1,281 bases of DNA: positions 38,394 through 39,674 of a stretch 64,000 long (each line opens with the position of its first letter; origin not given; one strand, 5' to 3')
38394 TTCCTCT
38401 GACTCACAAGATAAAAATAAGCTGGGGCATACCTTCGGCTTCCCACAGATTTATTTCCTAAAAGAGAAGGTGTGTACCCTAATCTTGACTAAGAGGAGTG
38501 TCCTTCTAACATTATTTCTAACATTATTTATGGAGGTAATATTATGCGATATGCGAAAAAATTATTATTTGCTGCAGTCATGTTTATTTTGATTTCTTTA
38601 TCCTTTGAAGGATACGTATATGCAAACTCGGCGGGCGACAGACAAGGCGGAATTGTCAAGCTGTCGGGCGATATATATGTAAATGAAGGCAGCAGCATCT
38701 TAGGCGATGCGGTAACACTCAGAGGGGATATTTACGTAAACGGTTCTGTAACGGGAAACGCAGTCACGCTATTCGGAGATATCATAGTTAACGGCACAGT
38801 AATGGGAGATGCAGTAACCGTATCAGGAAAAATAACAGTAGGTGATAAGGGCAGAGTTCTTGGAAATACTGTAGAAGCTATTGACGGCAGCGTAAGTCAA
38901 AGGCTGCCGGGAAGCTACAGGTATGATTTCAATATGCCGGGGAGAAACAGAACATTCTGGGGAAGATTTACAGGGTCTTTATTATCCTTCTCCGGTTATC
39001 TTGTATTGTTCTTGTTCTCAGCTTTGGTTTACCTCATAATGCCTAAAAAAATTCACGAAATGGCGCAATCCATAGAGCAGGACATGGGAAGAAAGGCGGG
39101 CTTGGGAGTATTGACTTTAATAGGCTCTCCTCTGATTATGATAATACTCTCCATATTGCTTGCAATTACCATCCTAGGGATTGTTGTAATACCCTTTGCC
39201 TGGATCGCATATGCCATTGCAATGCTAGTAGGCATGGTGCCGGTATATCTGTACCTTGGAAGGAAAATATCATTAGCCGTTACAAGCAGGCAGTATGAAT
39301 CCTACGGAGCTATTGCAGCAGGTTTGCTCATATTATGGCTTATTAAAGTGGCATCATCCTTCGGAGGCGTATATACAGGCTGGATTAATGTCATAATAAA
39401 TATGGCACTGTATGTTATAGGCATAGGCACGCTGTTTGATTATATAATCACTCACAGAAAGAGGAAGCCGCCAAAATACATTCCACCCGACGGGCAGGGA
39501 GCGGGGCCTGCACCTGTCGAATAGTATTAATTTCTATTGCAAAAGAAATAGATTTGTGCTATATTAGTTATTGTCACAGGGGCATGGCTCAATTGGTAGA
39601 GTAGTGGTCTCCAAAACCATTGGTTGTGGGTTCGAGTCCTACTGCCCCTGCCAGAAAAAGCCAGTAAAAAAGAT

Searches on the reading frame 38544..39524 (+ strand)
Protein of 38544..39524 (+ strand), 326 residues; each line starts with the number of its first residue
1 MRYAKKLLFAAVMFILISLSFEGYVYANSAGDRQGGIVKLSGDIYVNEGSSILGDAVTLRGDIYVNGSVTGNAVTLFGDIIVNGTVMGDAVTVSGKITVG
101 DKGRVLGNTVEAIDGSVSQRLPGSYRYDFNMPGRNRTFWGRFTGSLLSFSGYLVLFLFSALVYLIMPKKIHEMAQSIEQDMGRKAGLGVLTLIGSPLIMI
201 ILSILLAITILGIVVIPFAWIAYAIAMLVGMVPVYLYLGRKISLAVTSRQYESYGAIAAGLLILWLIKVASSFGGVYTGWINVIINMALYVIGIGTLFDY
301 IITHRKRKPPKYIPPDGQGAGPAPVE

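Call 29: search_protein_families(library=pfam, proteins=[window:38544-39524:+], max_evalue=0.00001)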
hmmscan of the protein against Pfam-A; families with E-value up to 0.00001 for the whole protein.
window:38544-39524:+ (326 aa): 0 families

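Call 30: search_protein_families(library=pfam, proteins=[window:38544-39524:+], max_evalue=0.1)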
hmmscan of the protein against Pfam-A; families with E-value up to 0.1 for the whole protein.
window:38544-39524:+ (326 aa): 2 families
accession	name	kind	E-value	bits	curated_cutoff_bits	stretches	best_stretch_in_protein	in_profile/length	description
PF04519.19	Bactofilin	-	0.004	17.8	27.9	0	31-73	23-62/98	Polymer-forming cytoskeletal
PF05808.16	Podoplanin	-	0.078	13.7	30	0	178-218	91-126/135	Podoplanin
